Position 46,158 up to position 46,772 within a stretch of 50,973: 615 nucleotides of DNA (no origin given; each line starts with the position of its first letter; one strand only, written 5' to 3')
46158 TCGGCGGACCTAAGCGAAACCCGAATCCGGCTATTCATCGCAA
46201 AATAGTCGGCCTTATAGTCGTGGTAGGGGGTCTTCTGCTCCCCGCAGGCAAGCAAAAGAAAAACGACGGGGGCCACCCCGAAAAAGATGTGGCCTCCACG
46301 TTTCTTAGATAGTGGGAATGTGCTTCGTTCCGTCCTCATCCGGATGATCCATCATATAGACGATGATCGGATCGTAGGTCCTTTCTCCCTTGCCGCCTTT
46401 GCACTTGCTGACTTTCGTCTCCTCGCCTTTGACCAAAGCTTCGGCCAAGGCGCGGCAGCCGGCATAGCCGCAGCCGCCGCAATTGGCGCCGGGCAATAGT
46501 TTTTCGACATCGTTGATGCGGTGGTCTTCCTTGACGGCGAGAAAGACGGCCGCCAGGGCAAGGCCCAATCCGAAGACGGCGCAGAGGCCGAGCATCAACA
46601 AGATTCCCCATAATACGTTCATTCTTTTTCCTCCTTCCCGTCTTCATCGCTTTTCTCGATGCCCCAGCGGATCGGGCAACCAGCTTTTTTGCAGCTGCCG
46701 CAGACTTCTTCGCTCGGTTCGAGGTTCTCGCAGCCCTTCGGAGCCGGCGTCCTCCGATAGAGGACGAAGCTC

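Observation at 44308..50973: Non-canonical Rnf locus: rnfCDGEA, two small Cys-rich membrane proteins instead of RnfB, then ApbE, NusG-II and a Gx transporter in one overlapping operon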

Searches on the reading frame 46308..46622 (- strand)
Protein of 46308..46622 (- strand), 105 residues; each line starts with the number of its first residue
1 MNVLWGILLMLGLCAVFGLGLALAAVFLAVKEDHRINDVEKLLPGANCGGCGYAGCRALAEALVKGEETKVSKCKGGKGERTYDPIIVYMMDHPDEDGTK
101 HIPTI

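Call 7: search_protein_families(library=pfam, max_evalue=0.01, proteins=[window:46308-46622:-])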
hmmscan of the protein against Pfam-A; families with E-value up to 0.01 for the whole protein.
window:46308-46622:- (105 aa): 1 family
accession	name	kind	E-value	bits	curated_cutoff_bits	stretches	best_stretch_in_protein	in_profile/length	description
PF04060.18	FeS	-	2.1e-13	50.1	23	1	43-74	1-31/33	Putative Fe-S cluster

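Call 8: search_protein_families(library=ncbifam, max_evalue=0.01, proteins=[window:46308-46622:-])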
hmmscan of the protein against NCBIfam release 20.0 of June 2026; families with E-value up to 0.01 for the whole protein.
window:46308-46622:- (105 aa): 13 families
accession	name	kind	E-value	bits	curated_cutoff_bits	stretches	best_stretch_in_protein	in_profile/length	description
NF005503.0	PRK07118.1-2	equivalog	6e-19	68.4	252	1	3-80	2-79/292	RnfABCDGE type electron transport complex subunit B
TIGR01944.1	rnfB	subfamily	2.4e-17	63.1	68.7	1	7-80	8-78/190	RnfABCDGE type electron transport complex subunit B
NF005504.0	PRK07118.1-3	equivalog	9.8e-16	58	437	1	4-77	5-78/293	Fe-S cluster domain-containing protein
NF003475.0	PRK05113.1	equivalog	2.4e-15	56.9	203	1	3-83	4-81/190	electron transport complex subunit RsxB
NF005505.0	PRK07118.1-4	equivalog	5.3e-14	52.3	378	1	7-77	11-80/265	Fe-S cluster domain-containing protein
NF041836.1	rnfB_Methano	equivalog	2.8e-13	49.9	445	1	7-77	11-80/265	Rnf electron transport complex subunit RnfB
NF005506.0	PRK07118.1-5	equivalog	2.5e-10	40.3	388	1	16-78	19-81/279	Fe-S cluster domain-containing protein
NF006446.0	PRK08764.1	equivalog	2e-08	34.3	220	1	34-78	7-50/139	Rnf electron transport complex subunit RnfB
NF005415.0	PRK06991.1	equivalog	2.4e-08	34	281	1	38-78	10-49/284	electron transport complex subunit RsxB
NF003195.0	PRK04165.1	equivalog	6.2e-06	25.3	306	1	38-75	7-43/450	acetyl-CoA decarbonylase/synthase complex subunit gamma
NF004859.0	PRK06214.1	equivalog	4.1e-05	22.4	432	1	47-80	100-132/539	sulfite reductase subunit alpha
NF011063.0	PRK14494.1-2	equivalog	0.00094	18.9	258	1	41-75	140-173/227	putative molybdopterin-guanine dinucleotide biosynthesis protein MobB/FeS domain-containing protein protein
NF011064.0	PRK14494.1-3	equivalog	0.0057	16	418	1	27-74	140-189/244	putative molybdopterin-guanine dinucleotide biosynthesis protein MobB/FeS domain-containing protein protein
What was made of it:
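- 46305..46622 (-): rnfB, minimal form (105 aa): a TM helix plus the single-[4Fe-4S] PF04060 domain (C48, C51, C56, C74) plus a conserved short tail. No C-terminal ferredoxin domains. TIGR01944 matches only positions 8-78 of 190 (calls 7, 8).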

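Call 12: find_homologous_proteins(query=window:46308-46622:-, max_evalue=0.001)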
Query window:46308-46622:- (105 aa): 71 proteins with E <= 0.001 among 99 candidates.
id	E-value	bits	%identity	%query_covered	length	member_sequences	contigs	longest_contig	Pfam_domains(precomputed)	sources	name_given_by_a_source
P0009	1.2e-57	211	89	100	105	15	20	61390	PF04060.19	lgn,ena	-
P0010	1.8e-47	178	74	100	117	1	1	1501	PF04060.19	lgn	-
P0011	1.1e-38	150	63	100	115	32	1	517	PF04060.19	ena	-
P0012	3.0e-37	145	60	100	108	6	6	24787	PF04060.19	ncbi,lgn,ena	-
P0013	3.4e-36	142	63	95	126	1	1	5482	PF04060.19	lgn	-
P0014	4.8e-36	141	67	75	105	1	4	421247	PF04060.19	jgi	-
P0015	6.2e-36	141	64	95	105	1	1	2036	PF04060.19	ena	-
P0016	1.3e-35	140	71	79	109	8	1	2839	PF04060.19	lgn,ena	-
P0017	3.2e-35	139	58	100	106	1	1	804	PF04060.19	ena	-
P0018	5.5e-35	138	61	94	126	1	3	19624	PF04060.19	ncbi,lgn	-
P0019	6.1e-35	138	58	98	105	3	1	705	PF04060.19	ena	-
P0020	6.5e-35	138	62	95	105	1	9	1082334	PF04060.19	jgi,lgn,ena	jgi:Predicted NADH:ubiquinone oxidoreductase, subunit RnfB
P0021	7.7e-35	137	61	94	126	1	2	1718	PF04060.19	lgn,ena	-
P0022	8.2e-35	137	61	94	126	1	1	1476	PF04060.19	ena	-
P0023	9.0e-35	137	62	95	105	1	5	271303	PF04060.19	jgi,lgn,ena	-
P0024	9.1e-35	137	63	94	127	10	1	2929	PF04060.19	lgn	-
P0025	1.1e-34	137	59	100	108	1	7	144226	PF04060.19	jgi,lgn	jgi:electron transport complex protein RnfB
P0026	1.9e-34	136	61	94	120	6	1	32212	PF04060.19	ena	-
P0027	2.0e-34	136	61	94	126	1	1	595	PF04060.19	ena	-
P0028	2.9e-34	136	56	100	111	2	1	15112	PF04060.19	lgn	-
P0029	3.5e-34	135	56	98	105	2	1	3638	PF04060.19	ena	-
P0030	3.9e-34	135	61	100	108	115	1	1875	PF04060.19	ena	-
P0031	1.1e-33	134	60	94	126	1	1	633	PF04060.19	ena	-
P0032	1.1e-33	134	59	95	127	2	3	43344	PF04060.19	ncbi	-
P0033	1.6e-32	130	58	95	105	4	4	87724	PF04060.19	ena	-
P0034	5.0e-32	128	58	95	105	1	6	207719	PF04060.19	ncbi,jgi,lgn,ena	-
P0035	6.3e-32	128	64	74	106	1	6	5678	PF04060.19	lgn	-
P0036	1.3e-31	127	59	95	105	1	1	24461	PF04060.19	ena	-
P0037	1.3e-31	127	57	95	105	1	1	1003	PF04060.19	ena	-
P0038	2.8e-31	126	57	95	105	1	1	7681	PF04060.19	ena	-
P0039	6.3e-31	125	56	97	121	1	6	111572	PF04060.19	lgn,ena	-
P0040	3.9e-30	122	58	70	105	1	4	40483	PF04060.19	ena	-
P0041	7.3e-30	121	60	91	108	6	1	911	PF04060.19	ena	-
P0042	7.6e-30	121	57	95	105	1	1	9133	PF04060.19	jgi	-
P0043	1.2e-29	121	61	89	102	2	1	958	PF04060.19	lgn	-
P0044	7.4e-29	118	52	100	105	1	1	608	PF04060.19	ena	-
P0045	1.1e-28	118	58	68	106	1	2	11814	PF04060.19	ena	-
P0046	1.7e-28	117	58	68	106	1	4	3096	PF04060.19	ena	-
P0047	1.8e-28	117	58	68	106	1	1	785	PF04060.19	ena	-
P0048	6.0e-28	115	59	78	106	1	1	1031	PF04060.19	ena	-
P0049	1.6e-25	107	52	93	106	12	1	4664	PF04060.19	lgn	-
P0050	2.5e-24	104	55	94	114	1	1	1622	PF04060.19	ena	-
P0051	8.1e-21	92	54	93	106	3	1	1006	PF04060.19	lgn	-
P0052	1.5e-15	75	53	71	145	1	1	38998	PF04060.19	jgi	jgi:electron transport complex protein RnfB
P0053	3.5e-15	74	53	65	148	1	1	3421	PF04060.19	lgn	-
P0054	1.4e-14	72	54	64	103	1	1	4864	PF04060.19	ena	-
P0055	3.3e-14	71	57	55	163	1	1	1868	PF04060.19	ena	-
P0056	1.5e-13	69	71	36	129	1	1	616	PF04060.19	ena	-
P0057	2.0e-13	69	52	63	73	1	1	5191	PF04060.19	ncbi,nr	ncbi:MAG: ferredoxin, partial [Alistipes sp.]|nr:ferredoxin [Alistipes sp.]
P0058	2.3e-13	68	49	76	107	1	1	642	PF04060.19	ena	-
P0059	5.8e-13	67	53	71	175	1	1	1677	PF04060.19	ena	-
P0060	4.3e-12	64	51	65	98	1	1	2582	PF04060.19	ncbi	ncbi:MAG: RnfABCDGE type electron transport complex subunit B, partial [Rikenellaceae bacterium]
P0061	6.9e-12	64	42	72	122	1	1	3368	PF04060.19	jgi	-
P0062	8.7e-12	63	42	72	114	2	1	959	PF04060.19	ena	-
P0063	8.7e-12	63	46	85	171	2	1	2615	PF04060.19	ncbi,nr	ncbi:MAG: RnfABCDGE type electron transport complex subunit B, partial [Bacteroidales bacterium]|nr:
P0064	1.8e-11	62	42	73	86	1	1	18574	PF04060.19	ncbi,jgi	jgi:RnfABCDGE-type electron transport complex B subunit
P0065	2.1e-11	62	53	70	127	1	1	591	PF04060.19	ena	-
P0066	3.1e-11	61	69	40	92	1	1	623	PF04060.19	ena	-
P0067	4.1e-11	61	40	90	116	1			PF04060.19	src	-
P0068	1.4e-10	59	49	70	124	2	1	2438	PF04060.19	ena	-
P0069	2.3e-10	59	51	70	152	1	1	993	PF04060.19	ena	-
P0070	3.6e-10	58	71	40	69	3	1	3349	PF04060.19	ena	-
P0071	1.1e-9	57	44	71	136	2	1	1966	PF04060.19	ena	-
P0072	2.9e-9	55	55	61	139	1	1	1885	PF04060.19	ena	-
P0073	4.4e-9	55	51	66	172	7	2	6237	PF04060.19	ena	-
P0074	4.5e-9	55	46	70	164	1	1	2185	PF04060.19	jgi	jgi:Na+-translocating ferredoxin:NAD+ oxidoreductase subunit B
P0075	7.8e-9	54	54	62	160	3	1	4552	PF04060.19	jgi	jgi:Na+-translocating ferredoxin:NAD+ oxidoreductase RNF subunit RnfB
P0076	9.4e-9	54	41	71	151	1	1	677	PF04060.19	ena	-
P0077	2.0e-8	52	49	64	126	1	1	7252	PF04060.19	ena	-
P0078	2.7e-8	52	79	32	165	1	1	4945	PF14697.12,PF12797.13,PF04060.19,PF12837.13,PF00037.33,PF12838.13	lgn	-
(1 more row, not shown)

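Call 13: find_encoding_contigs(protein=P0020, flank=9000, max_places=2)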
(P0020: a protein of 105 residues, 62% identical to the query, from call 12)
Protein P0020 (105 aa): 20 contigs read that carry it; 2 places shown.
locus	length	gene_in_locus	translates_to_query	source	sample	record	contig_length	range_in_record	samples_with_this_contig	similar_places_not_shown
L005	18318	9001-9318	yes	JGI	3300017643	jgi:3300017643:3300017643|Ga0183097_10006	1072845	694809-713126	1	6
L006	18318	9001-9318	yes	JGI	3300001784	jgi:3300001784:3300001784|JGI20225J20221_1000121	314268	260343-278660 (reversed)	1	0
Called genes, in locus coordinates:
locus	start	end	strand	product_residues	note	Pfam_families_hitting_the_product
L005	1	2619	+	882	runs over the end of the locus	PF00271:Helicase_C, PF09369:MZB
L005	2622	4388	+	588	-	PF08378:NERD, PF04851:ResIII (weak), PF01443:Viral_helicase1 (faint), PF09848:SLFN-g3_helicase, PF13245:AAA_19 (weak)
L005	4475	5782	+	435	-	PF13375:RnfC_N, PF01512:Complex1_51K, PF10531:SLBB, PF13534:Fer4_17 (faint), PF13237:Fer4_10 (weak)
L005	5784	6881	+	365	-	PF03116:NQR2_RnfD_RnfE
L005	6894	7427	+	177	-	-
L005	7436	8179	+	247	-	PF02508:Rnf-Nqr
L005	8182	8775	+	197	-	PF02508:Rnf-Nqr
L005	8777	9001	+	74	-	-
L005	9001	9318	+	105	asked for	PF04060:FeS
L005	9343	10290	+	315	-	PF02424:ApbE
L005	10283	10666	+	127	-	PF07009:NusG_II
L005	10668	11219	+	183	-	PF07456:Hpre_diP_synt_I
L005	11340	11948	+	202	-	PF07155:ECF-ribofla_trS (weak), PF12822:ECF_trnsprt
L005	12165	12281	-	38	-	-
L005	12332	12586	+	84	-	PF13560:HTH_31, PF12844:HTH_19, PF01381:HTH_3, PF13443:HTH_26 (weak)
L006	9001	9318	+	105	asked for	PF04060:FeS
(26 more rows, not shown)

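Call 14: find_encoding_contigs(protein=P0034, flank=9000, max_places=2)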
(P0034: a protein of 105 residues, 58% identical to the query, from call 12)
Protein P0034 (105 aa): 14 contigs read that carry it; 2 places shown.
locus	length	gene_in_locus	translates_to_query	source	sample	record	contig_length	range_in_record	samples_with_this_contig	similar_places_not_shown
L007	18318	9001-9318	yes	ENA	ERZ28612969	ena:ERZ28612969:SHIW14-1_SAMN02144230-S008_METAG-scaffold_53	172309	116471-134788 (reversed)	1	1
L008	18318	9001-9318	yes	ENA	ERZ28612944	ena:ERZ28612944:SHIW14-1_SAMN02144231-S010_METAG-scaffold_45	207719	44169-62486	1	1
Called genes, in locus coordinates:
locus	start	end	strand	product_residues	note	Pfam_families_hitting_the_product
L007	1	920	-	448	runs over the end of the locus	PF02812:ELFV_dehydrog_N, PF00208:ELFV_dehydrog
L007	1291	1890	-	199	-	PF22624:AASDHPPT_N (weak), PF01648:ACPS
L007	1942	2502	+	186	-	-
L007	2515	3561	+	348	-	PF00924:MS_channel_2nd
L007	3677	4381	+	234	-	-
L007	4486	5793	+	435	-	PF13375:RnfC_N, PF01512:Complex1_51K, PF12797:Fer4_2 (faint), PF10531:SLBB, PF13187:Fer4_9 (faint), PF00037:Fer4 (faint), PF12838:Fer4_7 (weak), PF13237:Fer4_10 (weak)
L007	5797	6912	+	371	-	PF03116:NQR2_RnfD_RnfE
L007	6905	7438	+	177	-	-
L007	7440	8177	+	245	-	PF02508:Rnf-Nqr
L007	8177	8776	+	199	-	PF02508:Rnf-Nqr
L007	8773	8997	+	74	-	-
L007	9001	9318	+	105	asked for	PF04060:FeS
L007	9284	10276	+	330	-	PF02424:ApbE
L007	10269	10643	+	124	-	PF07009:NusG_II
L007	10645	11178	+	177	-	PF07456:Hpre_diP_synt_I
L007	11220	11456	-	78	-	-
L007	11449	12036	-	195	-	PF01066:CDP-OH_P_transf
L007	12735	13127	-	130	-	PF00380:Ribosomal_S9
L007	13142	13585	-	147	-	PF00572:Ribosomal_L13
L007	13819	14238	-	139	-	PF03479:PCC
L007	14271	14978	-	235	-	PF20772:TACO1_YebC_N, PF01709:Transcrip_reg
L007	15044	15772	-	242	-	PF01416:PseudoU_synth_1, PF10105:DUF2344 (weak), PF01416:PseudoU_synth_1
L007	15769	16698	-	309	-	PF02361:CbiQ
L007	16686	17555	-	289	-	PF00005:ABC_tran, PF02463:SMC_N, PF13304:AAA_21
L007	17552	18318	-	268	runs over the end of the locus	PF02463:SMC_N, PF00005:ABC_tran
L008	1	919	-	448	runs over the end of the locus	PF02812:ELFV_dehydrog_N, PF00208:ELFV_dehydrog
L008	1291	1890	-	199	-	PF22624:AASDHPPT_N (weak), PF01648:ACPS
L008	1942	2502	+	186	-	-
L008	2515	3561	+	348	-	PF00924:MS_channel_2nd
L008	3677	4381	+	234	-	-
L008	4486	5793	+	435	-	PF13375:RnfC_N, PF01512:Complex1_51K, PF12797:Fer4_2 (faint), PF10531:SLBB, PF13187:Fer4_9 (faint), PF00037:Fer4 (faint), PF12838:Fer4_7 (weak), PF13237:Fer4_10 (weak)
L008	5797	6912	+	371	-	PF03116:NQR2_RnfD_RnfE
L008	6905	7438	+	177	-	-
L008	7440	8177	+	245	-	PF02508:Rnf-Nqr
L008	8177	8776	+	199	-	PF02508:Rnf-Nqr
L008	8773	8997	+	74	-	-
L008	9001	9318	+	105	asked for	PF04060:FeS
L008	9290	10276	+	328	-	PF02424:ApbE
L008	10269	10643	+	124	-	PF07009:NusG_II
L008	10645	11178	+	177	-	PF07456:Hpre_diP_synt_I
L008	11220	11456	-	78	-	-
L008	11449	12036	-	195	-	PF01066:CDP-OH_P_transf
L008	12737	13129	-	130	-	PF00380:Ribosomal_S9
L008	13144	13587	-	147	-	PF00572:Ribosomal_L13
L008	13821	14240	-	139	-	PF03479:PCC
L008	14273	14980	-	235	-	PF20772:TACO1_YebC_N, PF01709:Transcrip_reg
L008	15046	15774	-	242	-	PF01416:PseudoU_synth_1, PF10105:DUF2344 (faint), PF01416:PseudoU_synth_1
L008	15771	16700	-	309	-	PF02361:CbiQ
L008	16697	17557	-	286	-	PF00005:ABC_tran, PF02463:SMC_N, PF13304:AAA_21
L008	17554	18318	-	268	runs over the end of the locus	PF02463:SMC_N, PF00005:ABC_tran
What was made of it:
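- On ApbE-EetA-EetB flavinylation / FAD-export module: Relatives L007 and L008 have CbiQ plus two ABC_tran genes about 4.6 kb away (call 14).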

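Call 15: find_encoding_contigs(protein=P0032, flank=9000, max_places=2)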
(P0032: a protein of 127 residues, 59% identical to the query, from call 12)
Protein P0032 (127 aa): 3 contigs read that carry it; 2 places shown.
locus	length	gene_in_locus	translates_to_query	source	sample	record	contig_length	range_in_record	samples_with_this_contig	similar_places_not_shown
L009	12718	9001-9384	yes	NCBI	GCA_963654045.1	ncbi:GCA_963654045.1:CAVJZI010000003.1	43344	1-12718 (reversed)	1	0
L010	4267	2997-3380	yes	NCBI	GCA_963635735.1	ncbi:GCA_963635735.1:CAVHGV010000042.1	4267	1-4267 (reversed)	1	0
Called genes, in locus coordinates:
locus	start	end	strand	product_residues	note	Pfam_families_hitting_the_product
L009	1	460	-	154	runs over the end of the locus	-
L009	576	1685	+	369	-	-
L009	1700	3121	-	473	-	PF07690:MFS_1, PF13347:MFS_2 (faint), PF07690:MFS_1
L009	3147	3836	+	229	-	PF07947:YhhN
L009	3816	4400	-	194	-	PF01725:Ham1p_like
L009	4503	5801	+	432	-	PF13375:RnfC_N, PF01512:Complex1_51K, PF12797:Fer4_2 (faint), PF10531:SLBB, PF12838:Fer4_7 (weak), PF13187:Fer4_9 (weak), PF13237:Fer4_10 (weak)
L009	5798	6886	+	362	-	PF03116:NQR2_RnfD_RnfE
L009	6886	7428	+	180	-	-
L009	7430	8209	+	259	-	PF02508:Rnf-Nqr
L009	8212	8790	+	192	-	PF02508:Rnf-Nqr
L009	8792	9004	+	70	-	-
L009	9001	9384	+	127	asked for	PF04060:FeS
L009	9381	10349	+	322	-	PF02424:ApbE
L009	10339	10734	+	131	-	PF07009:NusG_II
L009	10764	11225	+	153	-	PF07456:Hpre_diP_synt_I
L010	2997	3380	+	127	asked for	PF04060:FeS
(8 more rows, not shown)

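Call 17: find_related_loci(query=A1, collection=genome_contigs, flank=8000)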
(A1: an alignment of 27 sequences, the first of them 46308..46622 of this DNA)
Query A1 (105 aa) in genome_contigs; peptide patterns used: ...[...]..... (x = any residue, [..] = any of these).
600 stretches matched a pattern (row limit reached: there are more); 578 encode a relative of the query (tblastn E <= 1e-3); the best 80 are kept; 80 distinct loci.
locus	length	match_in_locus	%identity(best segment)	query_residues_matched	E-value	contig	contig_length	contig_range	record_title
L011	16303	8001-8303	58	1-101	4e-38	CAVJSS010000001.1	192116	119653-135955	uncultured Eubacteriales bacterium isolate H07682-L1_cleanbin_000032 genome assembly, contig: Spades_H07682-L1_contig_5,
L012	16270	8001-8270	64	16-105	6e-36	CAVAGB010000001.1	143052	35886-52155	Erysipelotrichaceae bacterium isolate H07605-L1_cleanbin_000011 genome assembly, contig: Spades_H07605-L1_contig_33, who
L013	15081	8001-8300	57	1-100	5e-36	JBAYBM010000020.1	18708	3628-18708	MAG: Bacilli bacterium isolate SO_2016_CLC_T2_121 scaffold02519_PH3_Jul20_2016, whole genome shotgun sequence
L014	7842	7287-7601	62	1-105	9e-30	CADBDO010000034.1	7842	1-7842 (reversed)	MAG: uncultured Erysipelotrichaceae bacterium isolate RUG13880 genome assembly, contig: RUG13880_asm_34, whole genome sh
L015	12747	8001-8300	56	1-100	1e-27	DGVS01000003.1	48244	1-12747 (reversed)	MAG TPA_asm: Bacillales bacterium UBA4278 UBA4278_contig_27343, whole genome shotgun sequence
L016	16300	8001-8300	58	1-100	1e-26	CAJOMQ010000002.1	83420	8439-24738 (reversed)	uncultured Bacilli bacterium isolate Reindeer_2_mag_86 genome assembly, contig: scaffold_94, whole genome shotgun sequen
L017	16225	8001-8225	57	23-97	3e-26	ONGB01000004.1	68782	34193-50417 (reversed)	uncultured Erysipelotrichaceae bacterium isolate RUG275 genome assembly, contig: scaffold_503, whole genome shotgun sequ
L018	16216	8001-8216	61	27-98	2e-25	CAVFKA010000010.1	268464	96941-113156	bacterium isolate H07627-L1_cleanbin_000022 genome assembly, contig: Spades_H07627-L1_contig_1, whole genome shotgun seq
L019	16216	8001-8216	61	27-98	3e-25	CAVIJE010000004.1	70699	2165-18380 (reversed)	Sodaliphilus sp. isolate H07676-L1_cleanbin_000035 genome assembly, contig: Spades_H07676-L1_contig_220, whole genome sh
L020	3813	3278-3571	59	1-98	3e-25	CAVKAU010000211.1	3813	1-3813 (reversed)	bacterium isolate H07658-L1_cleanbin_000015 genome assembly, contig: Spades_H07658-L1_contig_6158, whole genome shotgun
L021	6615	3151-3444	48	1-99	3e-23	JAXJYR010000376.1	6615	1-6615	MAG: Longicatena sp. isolate DOME_MAG_8078 8078_C0705_k141_441548, whole genome shotgun sequence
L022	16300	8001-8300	57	1-100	5e-30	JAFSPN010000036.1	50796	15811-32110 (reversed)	MAG: Bacilli bacterium isolate RGIG3356 Goat_Reticulum-6__c293630, whole genome shotgun sequence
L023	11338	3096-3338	55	1-82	7e-21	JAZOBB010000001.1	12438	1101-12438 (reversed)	MAG: Clostridia bacterium isolate T1900044759_TS20190225.MAGScoT_cleanbin_000031 SGB_2341_k141_2331985, whole genome sho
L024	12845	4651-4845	60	3-67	6e-20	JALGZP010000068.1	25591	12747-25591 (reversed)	MAG: bacterium isolate M3-30_Bin_374 M3-30_Bin_374_scaffold_10536, whole genome shotgun sequence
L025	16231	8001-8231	48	1-77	5e-20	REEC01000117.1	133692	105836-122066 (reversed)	MAG: Spirochaetaceae bacterium isolate PLM2.Bin13 NODE_35_length_133692_cov_9.81341, whole genome shotgun sequence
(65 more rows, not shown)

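Call 39: find_encoding_contigs(protein=P0009, flank=7000, max_places=5)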
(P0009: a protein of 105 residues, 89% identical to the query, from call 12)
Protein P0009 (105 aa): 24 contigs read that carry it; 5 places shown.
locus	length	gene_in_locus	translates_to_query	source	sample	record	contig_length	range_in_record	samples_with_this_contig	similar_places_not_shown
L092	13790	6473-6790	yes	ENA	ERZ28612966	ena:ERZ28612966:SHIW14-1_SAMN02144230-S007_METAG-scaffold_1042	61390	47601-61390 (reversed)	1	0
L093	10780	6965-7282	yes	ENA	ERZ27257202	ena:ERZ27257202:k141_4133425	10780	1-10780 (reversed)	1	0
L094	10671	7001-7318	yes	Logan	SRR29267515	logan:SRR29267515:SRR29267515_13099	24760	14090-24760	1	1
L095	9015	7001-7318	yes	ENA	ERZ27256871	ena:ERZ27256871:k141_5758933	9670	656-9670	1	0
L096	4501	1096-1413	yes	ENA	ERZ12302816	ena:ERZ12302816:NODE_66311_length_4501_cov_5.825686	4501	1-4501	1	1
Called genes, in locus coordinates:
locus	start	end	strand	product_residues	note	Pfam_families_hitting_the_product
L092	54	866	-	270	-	-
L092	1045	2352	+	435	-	PF13375:RnfC_N, PF01512:Complex1_51K, PF10531:SLBB, PF13187:Fer4_9 (faint), PF12797:Fer4_2 (faint), PF12838:Fer4_7 (weak), PF13237:Fer4_10 (weak)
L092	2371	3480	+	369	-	PF03116:NQR2_RnfD_RnfE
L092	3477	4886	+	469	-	PF04205:FMN_bind (faint)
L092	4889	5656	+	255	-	PF02508:Rnf-Nqr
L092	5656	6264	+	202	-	PF02508:Rnf-Nqr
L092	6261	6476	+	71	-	-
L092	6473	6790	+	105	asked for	PF04060:FeS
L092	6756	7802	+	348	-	PF02424:ApbE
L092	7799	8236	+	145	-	PF07009:NusG_II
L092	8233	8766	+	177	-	PF07456:Hpre_diP_synt_I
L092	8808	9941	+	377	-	PF13439:Glyco_transf_4, PF00534:Glycos_transf_1, PF13692:Glyco_trans_1_4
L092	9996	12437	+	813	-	PF05649:Peptidase_M13_N, PF01431:Peptidase_M13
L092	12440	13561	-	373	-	PF00730:HhH-GPD, PF00633:HHH (weak), PF14815:NUDIX_4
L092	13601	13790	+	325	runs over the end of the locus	PF01171:ATP_bind_3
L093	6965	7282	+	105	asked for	PF04060:FeS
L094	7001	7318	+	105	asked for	PF04060:FeS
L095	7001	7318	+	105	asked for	PF04060:FeS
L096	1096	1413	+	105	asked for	PF04060:FeS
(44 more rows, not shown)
